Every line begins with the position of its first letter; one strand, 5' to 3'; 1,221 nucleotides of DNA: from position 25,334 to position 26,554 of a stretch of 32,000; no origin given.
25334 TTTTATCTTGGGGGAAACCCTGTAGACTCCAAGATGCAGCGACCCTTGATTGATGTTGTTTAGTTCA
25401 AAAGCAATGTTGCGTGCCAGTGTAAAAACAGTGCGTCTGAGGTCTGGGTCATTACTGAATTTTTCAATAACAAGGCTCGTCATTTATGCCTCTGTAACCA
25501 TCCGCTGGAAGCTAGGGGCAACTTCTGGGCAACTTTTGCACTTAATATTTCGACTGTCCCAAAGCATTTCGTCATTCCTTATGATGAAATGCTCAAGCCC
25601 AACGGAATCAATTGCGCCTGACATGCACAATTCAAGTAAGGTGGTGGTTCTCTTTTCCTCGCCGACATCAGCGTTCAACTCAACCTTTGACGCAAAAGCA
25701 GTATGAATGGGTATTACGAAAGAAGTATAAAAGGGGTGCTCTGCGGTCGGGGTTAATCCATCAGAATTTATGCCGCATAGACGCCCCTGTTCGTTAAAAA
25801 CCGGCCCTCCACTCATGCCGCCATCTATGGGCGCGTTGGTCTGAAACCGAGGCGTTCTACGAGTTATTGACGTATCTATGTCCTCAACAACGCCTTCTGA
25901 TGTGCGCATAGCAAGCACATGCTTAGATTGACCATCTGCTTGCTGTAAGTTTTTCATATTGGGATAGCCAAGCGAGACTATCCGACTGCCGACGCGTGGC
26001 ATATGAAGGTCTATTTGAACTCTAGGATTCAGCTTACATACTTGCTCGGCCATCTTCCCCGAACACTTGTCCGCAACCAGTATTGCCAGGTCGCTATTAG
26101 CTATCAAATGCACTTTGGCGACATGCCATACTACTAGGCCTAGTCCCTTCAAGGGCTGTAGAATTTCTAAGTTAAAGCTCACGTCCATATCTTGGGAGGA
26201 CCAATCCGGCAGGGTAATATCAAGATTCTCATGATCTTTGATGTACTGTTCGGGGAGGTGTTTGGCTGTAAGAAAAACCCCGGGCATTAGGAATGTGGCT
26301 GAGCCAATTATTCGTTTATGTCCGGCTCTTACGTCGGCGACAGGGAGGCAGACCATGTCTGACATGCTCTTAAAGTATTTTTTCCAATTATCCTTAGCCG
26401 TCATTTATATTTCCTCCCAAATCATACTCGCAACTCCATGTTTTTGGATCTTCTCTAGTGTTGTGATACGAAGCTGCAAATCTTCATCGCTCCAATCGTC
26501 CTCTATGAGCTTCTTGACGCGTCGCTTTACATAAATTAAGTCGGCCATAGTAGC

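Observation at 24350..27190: Zero-gap operon: Replic_Relax wHTH protein - cytoplasmic trypsin-like protease - 377-aa unknown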

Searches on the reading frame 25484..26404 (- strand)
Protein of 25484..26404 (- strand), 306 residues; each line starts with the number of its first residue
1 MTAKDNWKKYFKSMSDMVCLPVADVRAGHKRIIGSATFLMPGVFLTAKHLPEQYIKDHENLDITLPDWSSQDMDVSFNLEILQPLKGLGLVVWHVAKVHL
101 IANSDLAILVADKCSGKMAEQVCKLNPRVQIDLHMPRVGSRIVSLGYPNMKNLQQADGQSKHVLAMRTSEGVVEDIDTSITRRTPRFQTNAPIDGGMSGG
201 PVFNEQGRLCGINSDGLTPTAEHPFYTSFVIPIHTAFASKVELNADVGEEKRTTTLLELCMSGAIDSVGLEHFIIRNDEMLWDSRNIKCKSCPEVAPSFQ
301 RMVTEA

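Call 3: search_protein_families(library=pfam, proteins=[window:25484-26404:-], max_evalue=1)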
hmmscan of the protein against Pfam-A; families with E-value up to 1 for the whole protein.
window:25484-26404:- (306 aa): 5 families
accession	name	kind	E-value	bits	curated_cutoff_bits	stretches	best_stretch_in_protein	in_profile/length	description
PF13365.12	Trypsin_2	-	4.5e-11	44.1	27.6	1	103-212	51-144/144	Trypsin-like peptidase domain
PF00089.32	Trypsin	-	2.1e-05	24.9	20.6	1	43-233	36-213/220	Trypsin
PF10459.15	Peptidase_S46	-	0.0029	16.8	22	1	186-216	623-653/698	Peptidase S46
PF01732.22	Mycop_pep_DUF31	-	0.063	13.4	27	1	192-213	323-344/346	Mycoplasma peptidase (DUF31)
PF10451.15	Stn1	-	0.22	10.9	21.5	1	88-149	71-131/252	Telomere regulation protein Stn1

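Call 4: search_protein_families(library=padloc, proteins=[window:25484-26404:-], max_evalue=1)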
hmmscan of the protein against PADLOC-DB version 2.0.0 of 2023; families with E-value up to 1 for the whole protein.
window:25484-26404:- (306 aa): 4 families
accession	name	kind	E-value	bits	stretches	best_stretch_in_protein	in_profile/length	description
PDLC02959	RT-Protease_XI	-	2.1e-12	44.8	1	29-234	347-502/510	single gene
PDLC02960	RT-Protease_XI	-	4.2e-11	40.5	1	29-234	345-498/506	single gene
PDLC03855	LmuA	-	6.1e-06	23.8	1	34-209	17-166/425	-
PDLC02159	Avs1b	-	0.065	8.5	1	120-164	79-124/1924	-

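Call 21: find_homologous_proteins(query=window:25484-26404:-)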
Query window:25484-26404:- (306 aa): 15 proteins with E <= 0.001 among 522 candidates.
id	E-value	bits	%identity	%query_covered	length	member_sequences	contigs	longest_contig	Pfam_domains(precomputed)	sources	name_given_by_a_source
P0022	9.5e-206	700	100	100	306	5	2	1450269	PF13365.13,PF00089.33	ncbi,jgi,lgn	-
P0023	4.4e-116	405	62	94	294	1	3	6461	PF13365.13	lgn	-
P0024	1.0e-115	404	62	94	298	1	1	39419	PF13365.13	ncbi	-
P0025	1.8e-112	394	62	94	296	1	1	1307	PF13365.13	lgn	-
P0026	2.2e-70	255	44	93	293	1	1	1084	PF13365.13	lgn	-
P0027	6.1e-70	254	44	94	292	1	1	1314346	PF13365.13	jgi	jgi:hypothetical protein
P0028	2.9e-57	212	39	96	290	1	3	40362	PF13365.13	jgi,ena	-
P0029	1.1e-48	184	39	92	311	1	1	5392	PF13365.13,PF00089.33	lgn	-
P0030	3.4e-13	68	30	80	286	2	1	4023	PF13365.13,PF00089.33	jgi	jgi:hypothetical protein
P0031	4.2e-12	64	28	85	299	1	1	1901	PF13365.13,PF00089.33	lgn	-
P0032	5.2e-11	61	26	90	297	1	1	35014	PF13365.13,PF00089.33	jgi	jgi:Trypsin-like peptidase domain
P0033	8.2e-11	60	26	89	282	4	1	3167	PF13365.13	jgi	-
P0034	1.0e-9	56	28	53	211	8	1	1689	PF13365.13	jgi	jgi:hypothetical protein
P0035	1.2e-6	46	30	45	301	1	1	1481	PF13365.13,PF00089.33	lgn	-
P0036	5.0e-4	38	29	64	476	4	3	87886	PF13365.13,PF00089.33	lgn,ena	-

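Call 22: find_encoding_contigs(protein=P0024, flank=8000, max_places=2)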
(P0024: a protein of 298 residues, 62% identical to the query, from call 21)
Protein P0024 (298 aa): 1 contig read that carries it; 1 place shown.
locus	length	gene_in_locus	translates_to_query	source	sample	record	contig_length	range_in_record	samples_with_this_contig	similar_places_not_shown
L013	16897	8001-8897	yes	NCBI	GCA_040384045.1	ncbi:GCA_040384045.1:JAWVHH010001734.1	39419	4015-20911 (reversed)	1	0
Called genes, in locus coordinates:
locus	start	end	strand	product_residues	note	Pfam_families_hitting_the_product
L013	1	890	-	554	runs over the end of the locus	PF00239:Resolvase, PF07508:Recombinase, PF13408:Zn_ribbon_recom (weak)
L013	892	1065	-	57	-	-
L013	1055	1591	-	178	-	-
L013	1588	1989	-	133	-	-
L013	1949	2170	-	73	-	-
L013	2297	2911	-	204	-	-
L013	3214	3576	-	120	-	-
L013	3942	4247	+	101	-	-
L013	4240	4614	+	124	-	-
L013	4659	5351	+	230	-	-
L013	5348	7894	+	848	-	-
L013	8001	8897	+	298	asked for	PF13365:Trypsin_2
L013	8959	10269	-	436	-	PF10017:Methyltransf_33, PF13847:Methyltransf_31 (weak)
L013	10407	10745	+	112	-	-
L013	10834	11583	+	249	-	-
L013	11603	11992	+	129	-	-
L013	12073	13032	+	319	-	PF00282:Pyridoxal_deC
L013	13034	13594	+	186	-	PF02834:LigT_PEase (faint), PF13563:2_5_RNA_ligase2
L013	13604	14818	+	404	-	-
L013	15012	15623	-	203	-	PF05013:FGase (weak)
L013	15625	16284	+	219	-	PF00561:Abhydrolase_1 (faint), PF06821:Ser_hydrolase, PF12697:Abhydrolase_6 (faint)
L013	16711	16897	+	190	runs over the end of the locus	-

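Call 23: find_encoding_contigs(protein=P0027, flank=8000, max_places=2)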
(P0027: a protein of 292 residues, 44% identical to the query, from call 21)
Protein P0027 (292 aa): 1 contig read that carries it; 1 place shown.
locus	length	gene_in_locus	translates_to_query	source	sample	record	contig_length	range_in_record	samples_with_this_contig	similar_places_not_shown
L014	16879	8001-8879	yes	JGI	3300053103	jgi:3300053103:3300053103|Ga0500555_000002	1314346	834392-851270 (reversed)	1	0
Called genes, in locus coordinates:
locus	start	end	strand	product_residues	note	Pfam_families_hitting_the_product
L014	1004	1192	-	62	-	-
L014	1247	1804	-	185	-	-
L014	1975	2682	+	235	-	PF09851:SHOCT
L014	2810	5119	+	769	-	-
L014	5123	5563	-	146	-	-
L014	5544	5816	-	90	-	-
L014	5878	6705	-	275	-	-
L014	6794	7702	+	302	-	PF18928:DUF5677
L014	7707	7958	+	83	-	-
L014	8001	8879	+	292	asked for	PF13365:Trypsin_2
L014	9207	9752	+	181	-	-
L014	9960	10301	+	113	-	-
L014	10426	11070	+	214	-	-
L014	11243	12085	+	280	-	-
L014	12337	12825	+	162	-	-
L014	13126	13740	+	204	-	PF06445:GyrI-like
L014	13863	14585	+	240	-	PF01925:TauE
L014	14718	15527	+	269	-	-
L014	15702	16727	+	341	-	-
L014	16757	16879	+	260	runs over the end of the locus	PF02668:TauD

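Call 24: find_encoding_contigs(protein=P0028, flank=8000, max_places=2)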
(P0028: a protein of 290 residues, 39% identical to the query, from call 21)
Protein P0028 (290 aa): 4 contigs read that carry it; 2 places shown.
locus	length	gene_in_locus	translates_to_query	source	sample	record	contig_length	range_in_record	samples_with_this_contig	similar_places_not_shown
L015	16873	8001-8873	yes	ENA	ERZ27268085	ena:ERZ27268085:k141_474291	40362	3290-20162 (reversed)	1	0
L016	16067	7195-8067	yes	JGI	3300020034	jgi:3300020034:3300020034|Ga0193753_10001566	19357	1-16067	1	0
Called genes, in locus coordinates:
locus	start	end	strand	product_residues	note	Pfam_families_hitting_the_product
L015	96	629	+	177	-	-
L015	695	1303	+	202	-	-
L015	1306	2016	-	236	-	PF01738:DLH (weak), PF02129:Peptidase_S15 (weak), PF12146:Hydrolase_4, PF00561:Abhydrolase_1, PF05728:UPF0227 (faint), PF12697:Abhydrolase_6, PF20408:Abhydrolase_11 (faint), PF00326:Peptidase_S9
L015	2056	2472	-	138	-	PF02325:CCB3_YggT (weak)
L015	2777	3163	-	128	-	-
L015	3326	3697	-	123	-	PF00903:Glyoxalase, PF22677:Ble-like_N (weak)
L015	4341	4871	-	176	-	-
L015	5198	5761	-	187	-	PF00702:Hydrolase, PF13419:HAD_2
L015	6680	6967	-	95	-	-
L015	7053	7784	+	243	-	PF20772:TACO1_YebC_N, PF01709:Transcrip_reg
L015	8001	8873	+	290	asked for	PF13365:Trypsin_2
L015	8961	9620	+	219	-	-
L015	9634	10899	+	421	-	-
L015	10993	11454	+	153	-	PF00903:Glyoxalase (weak)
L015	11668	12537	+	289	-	PF02661:Fic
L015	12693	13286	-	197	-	-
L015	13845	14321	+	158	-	PF02075:RuvC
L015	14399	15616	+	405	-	-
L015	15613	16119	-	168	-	-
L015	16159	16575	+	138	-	PF05014:Nuc_deoxyrib_tr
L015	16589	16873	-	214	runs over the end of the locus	PF14018:DUF4234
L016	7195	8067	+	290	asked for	PF13365:Trypsin_2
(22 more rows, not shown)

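Call 35: search_protein_families(library=ncbifam, proteins=[window:25484-26404:-], max_evalue=0.1)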
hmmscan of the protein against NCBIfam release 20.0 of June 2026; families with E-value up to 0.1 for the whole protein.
window:25484-26404:- (306 aa): 13 families
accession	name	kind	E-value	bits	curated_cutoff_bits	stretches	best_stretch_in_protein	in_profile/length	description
TIGR02037.1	degP_htrA_DO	subfamily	3.1e-07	29.7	416.2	1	183-237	168-221/434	Do family serine endopeptidase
NF047968.1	SerProtHtrA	equivalog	1.4e-05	24.6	470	1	184-236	201-249/357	serine protease HtrA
NF041521.1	HhoA_HhoB_HtrA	equivalog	2.1e-05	24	450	1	182-240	166-220/335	HhoA/HhoB/HtrA family serine endopeptidase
TIGR02038.1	protease_degS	equivalog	2.7e-05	23.5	422.95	1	180-236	182-239/351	outer membrane-stress sensor serine endopeptidase DegS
NF033740.0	MarP_fam_protase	equivalog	8e-05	21.8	250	1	103-212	256-350/390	MarP family serine protease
NF008147.1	PRK10898.1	equivalog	0.00017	20.8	408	1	176-236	178-240/352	outer membrane-stress sensor serine endopeptidase DegS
NF053637.1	SerProtHtrAspr2045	equivalog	0.0013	17.8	650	1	184-219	222-257/394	serine protease HtrA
NF040960.1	MamE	equivalog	0.0036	15.9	800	1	186-221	237-272/659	magnetosome formation protease MamE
NF007526.1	PRK10139.1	equivalog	0.006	15.3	756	1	187-252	204-267/456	serine endoprotease DegQ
NF053519.1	DipepPtdsDpp7Prph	equivalog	0.014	13.9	1200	1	187-216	633-662/708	dipeptidyl-peptidase Dpp7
NF008189.1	PRK10942.1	equivalog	0.022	13.2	720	1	187-221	226-260/477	serine endoprotease DegP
NF050055.1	SerProtHtrAMycob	equivalog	0.051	12.5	800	1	186-218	350-382/502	serine protease HtrA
NF045841.1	Ig_SerProt_MIP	equivalog_domain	0.087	12.4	125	0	191-216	308-333/401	MIP family Ig-specific serine endopeptidase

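Call 36: search_protein_families(library=phrogs, proteins=[window:25484-26404:-], max_evalue=0.1)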
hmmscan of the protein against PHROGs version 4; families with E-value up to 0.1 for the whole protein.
window:25484-26404:- (306 aa): 2 families
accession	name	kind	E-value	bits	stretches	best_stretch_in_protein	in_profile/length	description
phrog_11383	-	unknown function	4.7e-06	27.2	1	186-252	297-364/462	-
phrog_9683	-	other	1.3e-05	25.8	1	190-233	164-214/233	protease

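Call 48: find_related_loci(query=window:25484-26404:-, collection=viral_contigs, flank=10000)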
Query window:25484-26404:- (306 aa) in viral_contigs; peptide patterns used: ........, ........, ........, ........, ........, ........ (x = any residue, [..] = any of these).
8 stretches matched a pattern, but none encodes a relative of the query by tblastn (E <= 1e-3).

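Call 64: search_solved_structures(query=A3, max_evalue=0.001, show_alignments=1)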
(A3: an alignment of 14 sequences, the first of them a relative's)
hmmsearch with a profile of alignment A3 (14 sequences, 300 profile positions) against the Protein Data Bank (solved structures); distinct sequences matched with E-value up to 0.001: 104 (the best 60 are shown).
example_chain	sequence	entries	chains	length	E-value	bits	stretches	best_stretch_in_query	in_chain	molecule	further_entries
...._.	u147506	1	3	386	2.5e-11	46.3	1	169-252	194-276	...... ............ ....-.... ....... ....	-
5ilb_A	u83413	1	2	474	3.9e-10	42.4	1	104-235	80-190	Protease Do-like 2, chloroplastic,Protease Do-like 9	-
4fln_A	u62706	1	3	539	6.9e-10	41.6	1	104-227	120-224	Protease Do-like 2, chloroplastic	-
3pv4_A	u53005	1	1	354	4.8e-08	35.5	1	168-225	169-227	DegQ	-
3pv2_A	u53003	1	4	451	8.3e-08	34.7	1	169-225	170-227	DegQ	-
3pv5_A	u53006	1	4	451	1e-07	34.4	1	169-225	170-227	DegQ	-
5to1_A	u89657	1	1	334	1.3e-07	34.1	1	166-220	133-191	Serine protease HTRA2, mitochondrial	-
5m3o_A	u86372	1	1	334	2e-07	33.5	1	165-220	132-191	Serine protease HTRA2, mitochondrial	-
22kg_A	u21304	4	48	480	2e-07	33.5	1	170-243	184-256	Probable periplasmic serine endoprotease DegP-like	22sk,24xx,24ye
5tny_A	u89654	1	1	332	2e-07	33.5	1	165-220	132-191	Serine protease HTRA2, mitochondrial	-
5tnz_A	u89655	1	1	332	2e-07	33.5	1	165-220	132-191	Serine protease HTRA2, mitochondrial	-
5m3n_A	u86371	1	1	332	2e-07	33.5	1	165-220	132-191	Serine protease HTRA2, mitochondrial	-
5ila_A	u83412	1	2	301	2e-07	33.5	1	169-228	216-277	Protease Do-like 9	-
3lgi_A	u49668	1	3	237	3.7e-07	32.6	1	165-227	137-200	Protease degS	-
7sjn_A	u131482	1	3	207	3.9e-07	32.5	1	164-219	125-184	Serine protease HTRA1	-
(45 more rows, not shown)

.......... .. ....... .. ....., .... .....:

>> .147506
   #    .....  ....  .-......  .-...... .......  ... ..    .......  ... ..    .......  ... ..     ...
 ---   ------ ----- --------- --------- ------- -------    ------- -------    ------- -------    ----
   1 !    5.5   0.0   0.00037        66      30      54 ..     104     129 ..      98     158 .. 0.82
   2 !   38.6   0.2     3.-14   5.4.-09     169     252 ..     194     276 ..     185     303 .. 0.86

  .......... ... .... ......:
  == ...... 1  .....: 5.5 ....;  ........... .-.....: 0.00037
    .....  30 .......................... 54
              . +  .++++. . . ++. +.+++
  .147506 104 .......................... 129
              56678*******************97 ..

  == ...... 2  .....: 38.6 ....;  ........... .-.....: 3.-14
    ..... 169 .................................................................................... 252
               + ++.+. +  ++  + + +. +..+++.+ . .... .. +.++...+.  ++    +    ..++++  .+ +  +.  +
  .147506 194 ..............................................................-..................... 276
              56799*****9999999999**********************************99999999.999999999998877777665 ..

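Call 75: search_protein_families(library=pfam, proteins=[L013:5348-7894:+, L015:8961-9620:+, L015:9634-10899:+], max_evalue=0.05)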
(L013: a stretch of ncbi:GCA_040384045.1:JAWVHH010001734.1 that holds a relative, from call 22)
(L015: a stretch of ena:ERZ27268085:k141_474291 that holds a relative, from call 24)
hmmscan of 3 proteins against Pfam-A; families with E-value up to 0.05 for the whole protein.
L013:5348-7894:+ (848 aa): 0 families

L015:8961-9620:+ (219 aa): 0 families

L015:9634-10899:+ (421 aa): 0 families

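Call 89: search_protein_families(library=pfam, proteins=[L014:2810-5119:+], max_evalue=0.01)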
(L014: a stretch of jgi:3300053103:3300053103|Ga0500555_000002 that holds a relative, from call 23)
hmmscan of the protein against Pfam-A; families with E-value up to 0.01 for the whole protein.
L014:2810-5119:+ (769 aa): 0 families

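Call 100: predict_structure(alignment_id=A3)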
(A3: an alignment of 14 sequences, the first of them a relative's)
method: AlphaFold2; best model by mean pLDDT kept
length: 306 residues; sequences in the alignment: 14
mean_pLDDT: 82.8   pTM: 0.83
mean pLDDT of the five models: 82.8, 81.4, 80.3, 78.9, 78.2
residues with pLDDT >= 90: 130; 70-90: 128; 50-70: 29; < 50: 19
segments of 3 or more residues with pLDDT < 50: 247-249, 295-306
pLDDT, mean of each block of 10 residues (from residue 1): 71 92 86 93 92 79 61 66 93 91 89 92 89 92 91 76 88 78 77 88 95 89 87 88 62 88 92 85 84 53 38
secondary structure, 60 per line:
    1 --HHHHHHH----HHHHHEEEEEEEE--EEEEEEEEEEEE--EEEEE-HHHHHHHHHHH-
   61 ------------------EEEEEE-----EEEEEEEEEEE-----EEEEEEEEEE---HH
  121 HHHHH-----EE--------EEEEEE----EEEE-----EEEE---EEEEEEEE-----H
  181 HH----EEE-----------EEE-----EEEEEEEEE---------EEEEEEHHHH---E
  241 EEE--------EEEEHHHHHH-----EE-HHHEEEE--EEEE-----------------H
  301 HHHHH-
elements in order: H3-9 H14-18 E19-26 E29-40 E43-47 H49-59 E79-84 E90-100 E106-115 H119-125 E141-146 E151-154 E160-163 E167-174 E187-189 E201-203 E209-217 E227-232 H233-236 E240-243 E252-255 H256-261 E273-276 E279-282 H300-305

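Call 102: fold_search(model_id=the predicted structure, library=pdb)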
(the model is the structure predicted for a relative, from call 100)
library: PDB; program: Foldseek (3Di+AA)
matches with E <= 10: 1511; with E <= 0.001: 1035
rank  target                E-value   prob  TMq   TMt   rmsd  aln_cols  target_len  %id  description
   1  2qf0_B                5.3e-11  1.00  0.44  0.61   6.9       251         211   20  Structure of the delta PDZ truncation of the DegS protease (released 2007-12-11)
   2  2qf0_F                1.7e-10  1.00  0.45  0.64   6.1       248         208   20  Structure of the delta PDZ truncation of the DegS protease (released 2007-12-11)
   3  6tya                  1.8e-10  1.00  0.42  0.57   5.9       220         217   18  Structure of N-terminus locked Esp with one pro-peptide residue - V67C, D255C (released 2019-08-28)
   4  2qf0_C                4.3e-10  1.00  0.46  0.65   6.0       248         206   20  Structure of the delta PDZ truncation of the DegS protease (released 2007-12-11)
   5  6ew9_A                5.0e-10  1.00  0.44  0.44  13.9       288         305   17  CRYSTAL STRUCTURE OF DEGS STRESS SENSOR PROTEASE IN COMPLEX WITH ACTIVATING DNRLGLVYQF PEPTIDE (released 2018-04-25)
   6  1qy6                  5.3e-10  1.00  0.45  0.62   5.2       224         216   16  Structue of V8 Protease from Staphylococcus aureus (released 2004-02-17)
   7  6q24                  5.6e-10  1.00  0.44  0.62   5.2       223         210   20  Structure of pro-Esp mutant- S235A (released 2019-08-21)
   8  2qf3_B                6.0e-10  1.00  0.43  0.63   6.8       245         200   20  Structure of the delta PDZ truncation of the DegS protease (released 2007-12-11)
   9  3lh1                  7.0e-10  1.00  0.41  0.61   6.6       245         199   20  Q191A mutant of the DegS-deltaPDZ (released 2010-08-25)
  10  6u1b                  7.8e-10  1.00  0.45  0.61   5.3       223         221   19  Structure of N-terminus locked Esp with eight pro-peptide residues - V67C, D255C (released 2019-09-04)
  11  3lgv_C                7.8e-10  1.00  0.44  0.63   6.3       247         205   20  H198P mutant of the DegS-deltaPDZ protease (released 2010-08-25)
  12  3lgv_F                8.3e-10  1.00  0.43  0.61   6.5       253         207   19  H198P mutant of the DegS-deltaPDZ protease (released 2010-08-25)
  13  6pym                  9.2e-10  1.00  0.42  0.58   5.8       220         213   18  Structure of active-site serine mutant of ESP, serine protease from Staphylococcus epidermidis (released 2019-08-14)
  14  3lgi_B                1.0e-09  1.00  0.45  0.58   6.2       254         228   19  Structure of the protease domain of DegS (DegS-deltaPDZ) at 1.65 A (released 2010-08-25)
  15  5ilb_B                1.1e-09  1.00  0.45  0.31  14.9       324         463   17  Crystal structure of protease domain of Deg2 linked with the PDZ domain of Deg9 (released 2017-03-08)
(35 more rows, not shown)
